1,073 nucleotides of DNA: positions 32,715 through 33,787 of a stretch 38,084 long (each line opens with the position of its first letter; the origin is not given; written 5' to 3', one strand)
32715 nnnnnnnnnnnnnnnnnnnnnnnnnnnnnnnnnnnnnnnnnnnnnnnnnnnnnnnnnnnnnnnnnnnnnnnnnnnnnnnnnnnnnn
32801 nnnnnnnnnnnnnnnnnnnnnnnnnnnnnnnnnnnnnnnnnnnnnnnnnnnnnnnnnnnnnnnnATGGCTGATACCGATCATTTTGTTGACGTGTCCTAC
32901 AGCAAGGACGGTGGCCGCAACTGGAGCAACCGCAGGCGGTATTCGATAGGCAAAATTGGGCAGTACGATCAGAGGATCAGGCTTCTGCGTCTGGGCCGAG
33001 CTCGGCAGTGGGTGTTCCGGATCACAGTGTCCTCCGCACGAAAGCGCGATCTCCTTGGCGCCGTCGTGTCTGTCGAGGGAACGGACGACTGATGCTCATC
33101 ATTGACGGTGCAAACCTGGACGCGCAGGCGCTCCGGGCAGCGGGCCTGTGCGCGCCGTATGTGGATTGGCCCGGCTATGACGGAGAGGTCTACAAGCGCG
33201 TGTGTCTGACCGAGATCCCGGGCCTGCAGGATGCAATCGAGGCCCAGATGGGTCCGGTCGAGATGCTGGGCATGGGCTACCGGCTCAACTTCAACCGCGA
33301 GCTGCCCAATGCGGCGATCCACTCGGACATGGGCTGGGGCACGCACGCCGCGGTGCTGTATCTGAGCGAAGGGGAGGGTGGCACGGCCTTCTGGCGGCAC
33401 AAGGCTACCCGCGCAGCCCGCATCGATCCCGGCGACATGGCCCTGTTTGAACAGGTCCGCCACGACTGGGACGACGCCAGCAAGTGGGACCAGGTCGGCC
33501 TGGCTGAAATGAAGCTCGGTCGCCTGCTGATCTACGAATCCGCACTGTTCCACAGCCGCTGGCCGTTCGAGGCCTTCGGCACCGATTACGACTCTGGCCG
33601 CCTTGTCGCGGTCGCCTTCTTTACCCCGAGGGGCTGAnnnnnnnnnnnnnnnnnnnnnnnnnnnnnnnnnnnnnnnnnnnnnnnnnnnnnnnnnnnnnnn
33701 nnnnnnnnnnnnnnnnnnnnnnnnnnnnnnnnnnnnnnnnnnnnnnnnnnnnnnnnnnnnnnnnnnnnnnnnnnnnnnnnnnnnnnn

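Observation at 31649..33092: The gp10-type tail hub carries an insertion of about 400 aa (Ig-like plus Asp-box repeats), and its conserved C-terminus is encoded by a separate overlapping ORF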

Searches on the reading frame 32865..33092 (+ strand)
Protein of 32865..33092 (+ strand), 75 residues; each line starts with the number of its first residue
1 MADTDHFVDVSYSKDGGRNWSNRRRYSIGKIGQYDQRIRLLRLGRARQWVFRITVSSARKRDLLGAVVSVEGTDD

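Call 3: search_protein_families(library=pfam, proteins=[window:32865-33092:+], max_evalue=1)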
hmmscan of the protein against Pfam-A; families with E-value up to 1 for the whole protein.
window:32865-33092:+ (75 aa): 3 families
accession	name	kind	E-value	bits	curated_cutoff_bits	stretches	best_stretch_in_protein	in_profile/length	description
PF02012.26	BNR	-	0.038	14.4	27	1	12-21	2-11/12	BNR/Asp-box repeat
PF21471.3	Reelin_subrepeat-B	-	0.048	13.9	27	1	4-54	56-107/127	Reelin subrepeat B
PF13088.12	BNR_2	-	0.15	11.8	31.4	1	7-69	185-241/277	BNR repeat-like domain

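Call 4: search_protein_families(library=phrogs, proteins=[window:32865-33092:+], max_evalue=0.01)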
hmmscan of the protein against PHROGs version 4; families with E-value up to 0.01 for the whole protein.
window:32865-33092:+ (75 aa): 2 families
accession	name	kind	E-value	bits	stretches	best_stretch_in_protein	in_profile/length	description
phrog_19101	-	unknown function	2.9e-23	83.1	1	5-73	525-593/595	-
phrog_578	-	connector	2.3e-12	47.2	1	10-72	409-471/486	head closure Hc3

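Call 6: search_dna_similar(query=window:32865-33092:+, collection=phages, mode=protein, max_rows=40, max_evalue=0.001)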
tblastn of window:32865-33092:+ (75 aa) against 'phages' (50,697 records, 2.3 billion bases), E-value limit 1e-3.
Records with a match: 33; places in all: 33; records where one place covers at least 80% of the query: 29.
Best place of each record, by identity: <60% 33.
By first word of the organism name: Vibrio 18; Caudoviricetes 4; Xylella 3; Rhodoferax 2; Shewanella 2; Phage 1; Pseudanabaena 1; Bacteriophage 1; Xanthomonas 1.
By host as written in the record: Vibrio crassostreae 10; - 6; Rhodoferax sp. IMCC26218 2; Vibrio tasmaniensis 2; Xylella fastidiosa 2; Shewanella inventionis KX27 2; Vibrio vulnificus 2; Vibrio alginolyticus 1; and 6 more.
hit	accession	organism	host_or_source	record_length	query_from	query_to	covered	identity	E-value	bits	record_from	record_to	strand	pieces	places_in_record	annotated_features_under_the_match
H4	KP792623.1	Rhodoferax phage P26218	Rhodoferax sp. IMCC26218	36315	10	66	76%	49.1%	1e-8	55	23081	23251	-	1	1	hypothetical protein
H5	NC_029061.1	Rhodoferax phage P26218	Rhodoferax sp. IMCC26218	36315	10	66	76%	49.1%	1e-8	55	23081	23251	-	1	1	head closure Hc3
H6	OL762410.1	Vibrio phage vB_ValP_FGH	Vibrio alginolyticus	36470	5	70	88%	40.9%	2e-9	57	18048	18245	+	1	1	hypothetical protein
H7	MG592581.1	Vibrio phage 1.211.A._10N.222.52.F11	Vibrio tasmaniensis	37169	10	70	81%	44.3%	2e-10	60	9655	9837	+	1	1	stabilization protein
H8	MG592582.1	Vibrio phage 1.211.B._10N.222.52.F11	Vibrio tasmaniensis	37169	10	70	81%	44.3%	2e-10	60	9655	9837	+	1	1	stabilization protein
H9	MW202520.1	Caudoviricetes sp.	Manatee Spring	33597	12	75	85%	40.6%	3e-6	48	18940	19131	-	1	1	phage stabilization protein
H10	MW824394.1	Vibrio phage 41E34.2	Vibrio crassostreae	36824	10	70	81%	41.9%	9e-7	49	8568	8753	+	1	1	putative packaged DNA stabilization protein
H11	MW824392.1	Vibrio phage 34E29.1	Vibrio crassostreae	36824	10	70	81%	41.9%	9e-7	49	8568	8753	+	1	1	hypothetical protein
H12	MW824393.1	Vibrio phage 36E38.1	Vibrio crassostreae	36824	10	70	81%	41.9%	9e-7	49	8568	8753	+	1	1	packaged DNA stabilization protein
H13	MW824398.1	Vibrio phage 44E38.1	Vibrio crassostreae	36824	10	70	81%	41.9%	9e-7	49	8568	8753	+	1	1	stabilization protein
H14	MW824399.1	Vibrio phage 44E38.2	Vibrio crassostreae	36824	10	70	81%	41.9%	9e-7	49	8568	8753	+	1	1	hypothetical protein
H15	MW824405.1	Vibrio phage 75E35.1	Vibrio crassostreae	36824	10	70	81%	41.9%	9e-7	49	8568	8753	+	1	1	hypothetical protein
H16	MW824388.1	Vibrio phage 24E30.2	Vibrio crassostreae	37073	10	70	81%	41.9%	9e-7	49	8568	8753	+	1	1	hypothetical protein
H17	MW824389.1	Vibrio phage 24E35.2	Vibrio crassostreae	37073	10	70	81%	41.9%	9e-7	49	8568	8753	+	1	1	hypothetical protein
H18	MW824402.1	Vibrio phage 64E30.1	Vibrio crassostreae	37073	10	70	81%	41.9%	9e-7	49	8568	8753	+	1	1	hypothetical protein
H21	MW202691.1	Caudoviricetes sp.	Manatee Spring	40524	2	73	96%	34.7%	3e-5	45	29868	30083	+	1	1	stabilization protein | hypothetical protein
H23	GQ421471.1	Xylella phage Xfas53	Xylella fastidiosa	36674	1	64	85%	39.1%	3e-6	48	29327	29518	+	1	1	gp37 | head completion protein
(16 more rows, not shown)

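Call 7: get_annotated_region(hit=H23, flank=3500)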
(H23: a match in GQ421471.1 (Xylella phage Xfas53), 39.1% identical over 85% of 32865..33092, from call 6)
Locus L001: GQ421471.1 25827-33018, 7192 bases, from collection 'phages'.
description: Xylella phage Xfas53, complete genome.
organism: Xylella phage Xfas53 (NCBI taxid 670252)
taxonomy: Viruses; Duplodnaviria; Heunggongvirae; Uroviricota; Caudoviricetes
host: Xylella fastidiosa; source: -; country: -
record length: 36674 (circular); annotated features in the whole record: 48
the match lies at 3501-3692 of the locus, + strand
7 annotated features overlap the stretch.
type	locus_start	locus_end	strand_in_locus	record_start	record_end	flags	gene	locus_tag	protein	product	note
CDS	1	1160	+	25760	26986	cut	-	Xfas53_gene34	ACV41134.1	capsid protein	gp34; similar to Enterobacteria phage P22 gp5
CDS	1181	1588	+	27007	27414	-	-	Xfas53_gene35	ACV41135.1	DNA stabilization protein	gp35; similar to Enterobacteria phage P22 gp4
CDS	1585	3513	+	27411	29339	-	-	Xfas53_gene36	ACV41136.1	head completion protein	gp36; similar to Enterobacteria phage P22 gp10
CDS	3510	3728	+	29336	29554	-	-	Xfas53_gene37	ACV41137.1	gp37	conserved phage protein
CDS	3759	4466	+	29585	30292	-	-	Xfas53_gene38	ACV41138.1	DNA injection protein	gp38; similar to Enterobacteria phage P22 gp7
CDS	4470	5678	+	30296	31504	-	-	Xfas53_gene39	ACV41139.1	DNA injection protein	gp39; similar to Enterobacteria phage P22 gp20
CDS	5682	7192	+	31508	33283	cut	-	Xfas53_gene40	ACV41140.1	DNA injection protein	gp40; similar to Enterobacteria phage P22 gp16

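Call 8: get_annotated_region(hit=H21, flank=3500)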
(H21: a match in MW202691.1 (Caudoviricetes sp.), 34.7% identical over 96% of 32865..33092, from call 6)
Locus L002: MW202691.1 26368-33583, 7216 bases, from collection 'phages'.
description: Podoviridae sp. isolate ctkAd229, complete genome.
organism: Caudoviricetes sp. (NCBI taxid 2832643)
taxonomy: Viruses; Duplodnaviria; Heunggongvirae; Uroviricota; Caudoviricetes
host: -; source: Manatee Spring; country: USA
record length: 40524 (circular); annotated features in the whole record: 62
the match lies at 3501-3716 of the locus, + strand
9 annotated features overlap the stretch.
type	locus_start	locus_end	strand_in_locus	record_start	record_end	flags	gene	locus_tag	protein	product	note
CDS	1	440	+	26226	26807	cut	-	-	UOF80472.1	endonuclease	-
CDS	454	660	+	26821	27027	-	-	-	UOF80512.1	hypothetical protein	-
CDS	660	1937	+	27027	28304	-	-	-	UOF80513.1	polysaccharide biosynthesis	-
CDS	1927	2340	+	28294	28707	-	-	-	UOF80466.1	P22 tail accessory factor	-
CDS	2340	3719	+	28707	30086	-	-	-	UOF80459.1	stabilization protein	-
CDS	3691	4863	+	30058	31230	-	-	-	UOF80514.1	hypothetical protein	-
CDS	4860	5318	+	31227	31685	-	-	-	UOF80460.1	putative tail fiber protein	-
CDS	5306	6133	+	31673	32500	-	-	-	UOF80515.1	hypothetical protein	-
CDS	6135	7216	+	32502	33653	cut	-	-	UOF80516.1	hypothetical protein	-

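Call 9: find_homologous_proteins(query=window:32865-33092:+, max_evalue=0.001)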
Query window:32865-33092:+ (75 aa): 26 proteins with E <= 0.001 among 26 candidates.
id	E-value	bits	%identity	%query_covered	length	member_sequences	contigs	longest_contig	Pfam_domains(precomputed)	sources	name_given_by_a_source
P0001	1.0e-39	151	95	100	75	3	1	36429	PF11134.14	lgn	-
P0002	1.5e-33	131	79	100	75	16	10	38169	PF11134.14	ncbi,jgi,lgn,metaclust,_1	jgi:hypothetical protein|metaclust:\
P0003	3.7e-33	130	82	99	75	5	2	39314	PF11134.14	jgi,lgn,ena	-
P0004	7.5e-32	126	78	99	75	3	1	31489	PF11134.14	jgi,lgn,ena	-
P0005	3.5e-30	121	75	100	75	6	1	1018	PF11134.14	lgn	-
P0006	3.9e-30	121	77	100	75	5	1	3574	PF11134.14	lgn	-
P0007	5.7e-30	120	69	100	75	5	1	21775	PF11134.14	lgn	-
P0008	1.2e-29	119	72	99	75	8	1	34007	PF11134.14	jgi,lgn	jgi:hypothetical protein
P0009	2.3e-29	118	76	100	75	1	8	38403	PF11134.14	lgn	-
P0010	2.3e-29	118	73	100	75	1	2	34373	PF11134.14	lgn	-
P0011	3.3e-29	118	72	100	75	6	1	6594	PF11134.14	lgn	-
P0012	4.3e-29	117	76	100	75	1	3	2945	PF11134.14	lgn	-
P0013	4.5e-29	117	76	99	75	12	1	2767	PF11134.14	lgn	-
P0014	6.8e-29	117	75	100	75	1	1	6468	PF11134.14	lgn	-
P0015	1.0e-28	116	75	100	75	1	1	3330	PF11134.14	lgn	-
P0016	3.3e-28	114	74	99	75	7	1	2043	PF11134.14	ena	-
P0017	3.3e-28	114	75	97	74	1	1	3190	PF11134.14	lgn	-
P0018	4.8e-28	114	72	100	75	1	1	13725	PF11134.14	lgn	-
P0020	6.4e-24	101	68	96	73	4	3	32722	PF11134.14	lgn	-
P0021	8.5e-23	97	69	93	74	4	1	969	PF11134.14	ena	-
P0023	9.5e-22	94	63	95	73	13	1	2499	PF11134.14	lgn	-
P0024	1.3e-21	94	66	95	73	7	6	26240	PF11134.14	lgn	-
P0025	1.3e-21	94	65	95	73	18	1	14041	PF11134.14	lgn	-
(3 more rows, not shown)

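Call 21: search_solved_structures(query=window:32865-33092:+, max_evalue=10, show_alignments=2)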
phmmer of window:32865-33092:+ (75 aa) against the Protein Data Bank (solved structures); distinct sequences matched with E-value up to 10: 5.
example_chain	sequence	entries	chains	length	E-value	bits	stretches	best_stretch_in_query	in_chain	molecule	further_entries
7lbu_A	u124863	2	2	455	0.2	15.3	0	10-34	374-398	Exo-alpha-sialidase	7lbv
7eeq_1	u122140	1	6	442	0.48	14.1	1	4-45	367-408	Needle head proteins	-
8ux4_v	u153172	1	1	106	1.2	12.8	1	37-62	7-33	Small ribosomal subunit protein bS16m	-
5mrc_PP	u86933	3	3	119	1.5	12.5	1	37-62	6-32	bS16m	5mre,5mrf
8uxa_v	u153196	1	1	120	1.5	12.5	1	37-62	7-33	Small ribosomal subunit protein bS16m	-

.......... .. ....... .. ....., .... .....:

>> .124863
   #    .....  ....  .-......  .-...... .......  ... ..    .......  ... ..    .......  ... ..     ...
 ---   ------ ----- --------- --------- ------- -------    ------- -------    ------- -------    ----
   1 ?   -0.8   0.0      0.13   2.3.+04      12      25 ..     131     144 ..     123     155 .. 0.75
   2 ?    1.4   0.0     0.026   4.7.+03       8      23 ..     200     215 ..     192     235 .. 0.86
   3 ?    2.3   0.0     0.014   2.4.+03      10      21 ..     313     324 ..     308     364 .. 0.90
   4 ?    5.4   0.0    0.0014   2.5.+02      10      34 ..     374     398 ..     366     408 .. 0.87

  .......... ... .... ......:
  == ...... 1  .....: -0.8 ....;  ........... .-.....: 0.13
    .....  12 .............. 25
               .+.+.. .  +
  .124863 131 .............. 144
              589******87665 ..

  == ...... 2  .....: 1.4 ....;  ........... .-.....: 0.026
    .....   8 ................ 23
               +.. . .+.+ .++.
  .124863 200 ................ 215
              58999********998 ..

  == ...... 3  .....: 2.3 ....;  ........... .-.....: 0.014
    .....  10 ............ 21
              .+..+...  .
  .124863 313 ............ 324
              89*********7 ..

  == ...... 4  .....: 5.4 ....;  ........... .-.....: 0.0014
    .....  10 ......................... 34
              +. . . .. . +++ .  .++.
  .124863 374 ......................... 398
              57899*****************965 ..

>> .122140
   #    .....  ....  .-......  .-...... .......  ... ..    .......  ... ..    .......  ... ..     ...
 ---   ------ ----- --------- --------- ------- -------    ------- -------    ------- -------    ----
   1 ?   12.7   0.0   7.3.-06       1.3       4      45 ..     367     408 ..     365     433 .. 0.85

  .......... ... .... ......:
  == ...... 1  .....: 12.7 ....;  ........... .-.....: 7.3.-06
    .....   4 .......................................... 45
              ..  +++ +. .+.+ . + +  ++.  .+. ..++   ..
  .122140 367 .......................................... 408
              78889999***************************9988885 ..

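Call 61: search_solved_structures(query=A3, max_evalue=10, show_alignments=4)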
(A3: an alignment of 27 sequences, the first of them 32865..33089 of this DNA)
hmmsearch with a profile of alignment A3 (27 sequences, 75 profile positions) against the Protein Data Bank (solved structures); distinct sequences matched with E-value up to 10: 72 (the best 60 are shown).
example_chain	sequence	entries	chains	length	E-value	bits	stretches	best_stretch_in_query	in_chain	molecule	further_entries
7eeq_1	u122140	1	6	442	3e-06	30.1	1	4-55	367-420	Needle head proteins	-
8u2a_A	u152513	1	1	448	0.0002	24.3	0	6-24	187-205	Exo-alpha-sialidase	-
2bf6_A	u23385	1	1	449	0.0002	24.2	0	6-24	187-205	EXO-ALPHA-SIALIDASE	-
8u5o_A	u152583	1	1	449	0.0002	24.2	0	6-24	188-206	Exo-alpha-sialidase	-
2vk5_A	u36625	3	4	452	0.00021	24.2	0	6-24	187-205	EXO-ALPHA-SIALIDASE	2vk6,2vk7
9vyg_M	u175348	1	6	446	0.00024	24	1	5-46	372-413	Stabilization protein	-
5tsp_A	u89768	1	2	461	0.00058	22.8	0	6-24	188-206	Sialidase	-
8xve_R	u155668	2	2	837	0.0037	20.2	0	6-24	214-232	Exo-alpha-sialidase,Endothelin receptor type B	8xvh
1eur_A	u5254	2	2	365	0.0038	20.2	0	13-31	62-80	SIALIDASE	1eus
6myv_A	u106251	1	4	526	0.0052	19.7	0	4-24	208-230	Sialidase26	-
4q6k_A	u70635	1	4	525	0.0061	19.5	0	8-24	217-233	BNR/Asp-box repeat protein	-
6mrv_B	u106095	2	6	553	0.0068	19.4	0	4-24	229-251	Sialidase26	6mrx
8xql_R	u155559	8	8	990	0.0078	19.2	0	6-24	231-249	Exo-alpha-sialidase,Taste receptor type 2 member 14,LgBiT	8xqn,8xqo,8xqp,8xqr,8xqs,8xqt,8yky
4j9t_A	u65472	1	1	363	0.008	19.1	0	13-31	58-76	designed unnatural amino acid dependent metalloprotein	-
4x6k_A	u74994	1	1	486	0.0092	18.9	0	7-24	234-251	Anhydrosialidase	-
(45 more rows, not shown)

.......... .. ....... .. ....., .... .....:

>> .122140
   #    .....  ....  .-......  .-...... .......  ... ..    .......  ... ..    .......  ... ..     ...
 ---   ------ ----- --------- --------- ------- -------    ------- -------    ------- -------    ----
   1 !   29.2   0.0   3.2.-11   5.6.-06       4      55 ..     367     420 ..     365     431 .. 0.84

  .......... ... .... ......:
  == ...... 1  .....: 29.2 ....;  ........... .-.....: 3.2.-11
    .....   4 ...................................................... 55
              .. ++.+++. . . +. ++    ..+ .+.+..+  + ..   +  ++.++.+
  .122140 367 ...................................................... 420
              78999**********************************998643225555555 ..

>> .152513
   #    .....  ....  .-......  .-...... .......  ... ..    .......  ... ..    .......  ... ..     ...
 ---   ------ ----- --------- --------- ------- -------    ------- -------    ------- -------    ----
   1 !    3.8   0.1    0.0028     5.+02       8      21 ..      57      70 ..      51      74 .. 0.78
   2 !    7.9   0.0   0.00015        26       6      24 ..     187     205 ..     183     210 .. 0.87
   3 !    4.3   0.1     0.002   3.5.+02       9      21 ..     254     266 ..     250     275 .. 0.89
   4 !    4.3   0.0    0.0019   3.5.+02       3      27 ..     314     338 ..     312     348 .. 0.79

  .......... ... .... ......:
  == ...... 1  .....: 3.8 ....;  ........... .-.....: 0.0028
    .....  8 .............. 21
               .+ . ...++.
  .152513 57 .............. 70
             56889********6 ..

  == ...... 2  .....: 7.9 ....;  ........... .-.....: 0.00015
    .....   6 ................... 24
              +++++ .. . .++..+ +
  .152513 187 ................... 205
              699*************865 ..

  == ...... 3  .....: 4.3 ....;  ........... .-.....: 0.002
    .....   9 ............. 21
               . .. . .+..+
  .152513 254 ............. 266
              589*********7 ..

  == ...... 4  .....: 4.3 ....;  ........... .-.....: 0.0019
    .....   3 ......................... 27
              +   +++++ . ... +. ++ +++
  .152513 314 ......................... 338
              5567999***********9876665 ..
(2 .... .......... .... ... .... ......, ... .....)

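Call 78: search_protein_representatives(alignment_id=A3)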
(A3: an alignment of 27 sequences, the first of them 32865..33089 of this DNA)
Query: 27 sequences, 75 profile positions. Proteins with E-value up to 0.001 (for the whole library): 3916; up to 1e-10: 276; up to 1e-30: 1. The best 150 are listed.
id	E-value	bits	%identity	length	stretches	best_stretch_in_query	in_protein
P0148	5.6e-34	131.8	-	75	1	1-75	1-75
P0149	3.7e-28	113.2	-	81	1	4-72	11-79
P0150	4.5e-28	112.9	-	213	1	5-72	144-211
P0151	1.3e-26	108.2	-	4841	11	7-52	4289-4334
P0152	1.4e-24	101.7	-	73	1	5-72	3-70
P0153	4.3e-24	100.1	-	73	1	4-72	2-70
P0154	1.2e-23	98.7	-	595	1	4-74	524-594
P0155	4.9e-23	96.8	-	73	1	4-74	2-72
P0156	1.3e-22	95.4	-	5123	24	10-39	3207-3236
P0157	1.1e-21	92.5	-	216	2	8-61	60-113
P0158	3.0e-21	91.1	-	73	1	5-71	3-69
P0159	7.3e-21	89.8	-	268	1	4-74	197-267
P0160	1.5e-20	88.8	-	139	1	4-73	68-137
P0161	3.1e-20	87.8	-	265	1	5-74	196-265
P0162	3.6e-19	84.4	-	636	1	5-74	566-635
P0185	1.2e-15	73.1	-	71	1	8-71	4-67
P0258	1.8e-12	62.9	-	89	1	9-71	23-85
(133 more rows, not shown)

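Call 80: find_encoding_contigs(protein=P0258, flank=5000, max_places=3)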
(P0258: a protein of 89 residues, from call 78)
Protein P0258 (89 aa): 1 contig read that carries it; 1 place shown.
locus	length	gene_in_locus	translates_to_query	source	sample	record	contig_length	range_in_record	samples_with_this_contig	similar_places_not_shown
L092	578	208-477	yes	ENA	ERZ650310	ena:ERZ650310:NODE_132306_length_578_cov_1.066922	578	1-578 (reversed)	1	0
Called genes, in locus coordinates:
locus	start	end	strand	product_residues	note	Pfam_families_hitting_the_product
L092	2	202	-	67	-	?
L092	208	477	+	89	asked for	PF11134:Phage_stabilise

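Call 81: find_encoding_contigs(protein=P0185, flank=5000, max_places=3)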
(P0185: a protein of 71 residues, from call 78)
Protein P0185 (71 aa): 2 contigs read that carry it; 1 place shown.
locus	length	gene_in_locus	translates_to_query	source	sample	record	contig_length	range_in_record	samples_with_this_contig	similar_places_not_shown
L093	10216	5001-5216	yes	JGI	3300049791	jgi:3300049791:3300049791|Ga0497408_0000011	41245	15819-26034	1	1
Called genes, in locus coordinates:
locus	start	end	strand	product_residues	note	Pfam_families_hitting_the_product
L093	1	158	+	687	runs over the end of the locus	PF16510:P22_portal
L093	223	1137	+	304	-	-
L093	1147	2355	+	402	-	PF11651:P22_CoatProtein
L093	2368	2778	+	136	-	-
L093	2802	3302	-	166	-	PF13392:HNH_3, PF00847:AP2 (weak)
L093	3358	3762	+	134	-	-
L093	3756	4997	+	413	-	PF11134:Phage_stabilise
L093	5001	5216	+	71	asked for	-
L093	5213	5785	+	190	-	-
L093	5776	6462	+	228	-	-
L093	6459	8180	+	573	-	-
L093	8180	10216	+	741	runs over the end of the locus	-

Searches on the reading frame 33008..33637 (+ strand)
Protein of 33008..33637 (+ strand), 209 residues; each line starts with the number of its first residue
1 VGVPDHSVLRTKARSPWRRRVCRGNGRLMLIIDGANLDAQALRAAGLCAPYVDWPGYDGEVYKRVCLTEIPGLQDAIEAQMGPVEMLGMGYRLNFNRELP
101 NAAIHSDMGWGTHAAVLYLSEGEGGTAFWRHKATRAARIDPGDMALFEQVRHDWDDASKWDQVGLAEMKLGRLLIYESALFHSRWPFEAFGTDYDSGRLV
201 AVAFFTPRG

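Call 3: search_protein_families(library=pfam, proteins=[window:33008-33637:+], max_evalue=1)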
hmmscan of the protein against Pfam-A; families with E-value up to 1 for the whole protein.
window:33008-33637:+ (209 aa): 2 families
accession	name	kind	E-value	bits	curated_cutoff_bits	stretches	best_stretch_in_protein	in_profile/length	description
PF20043.4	DUF6445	-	1e-09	39.1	24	1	112-205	115-224/224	Family of unknown function (DUF6445)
PF13759.12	2OG-FeII_Oxy_5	-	0.012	16.4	27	1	114-188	24-90/101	Putative 2OG-Fe(II) oxygenase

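Call 4: search_protein_families(library=phrogs, proteins=[window:33008-33637:+], max_evalue=0.01)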
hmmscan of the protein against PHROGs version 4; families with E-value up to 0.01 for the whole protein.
window:33008-33637:+ (209 aa): 1 family
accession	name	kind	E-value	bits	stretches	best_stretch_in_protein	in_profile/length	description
phrog_1644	-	head and packaging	1.1e-13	52.8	1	58-206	55-215/220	minor coat protein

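Call 77: search_protein_families(library=phrogs, proteins=[window:33092-33637:+], max_evalue=0.001)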
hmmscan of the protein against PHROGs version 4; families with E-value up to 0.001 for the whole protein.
window:33092-33637:+ (181 aa): 1 family
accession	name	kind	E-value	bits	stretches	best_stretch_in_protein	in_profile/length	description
phrog_1644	-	head and packaging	6.8e-14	53.4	1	30-178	55-215/220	minor coat protein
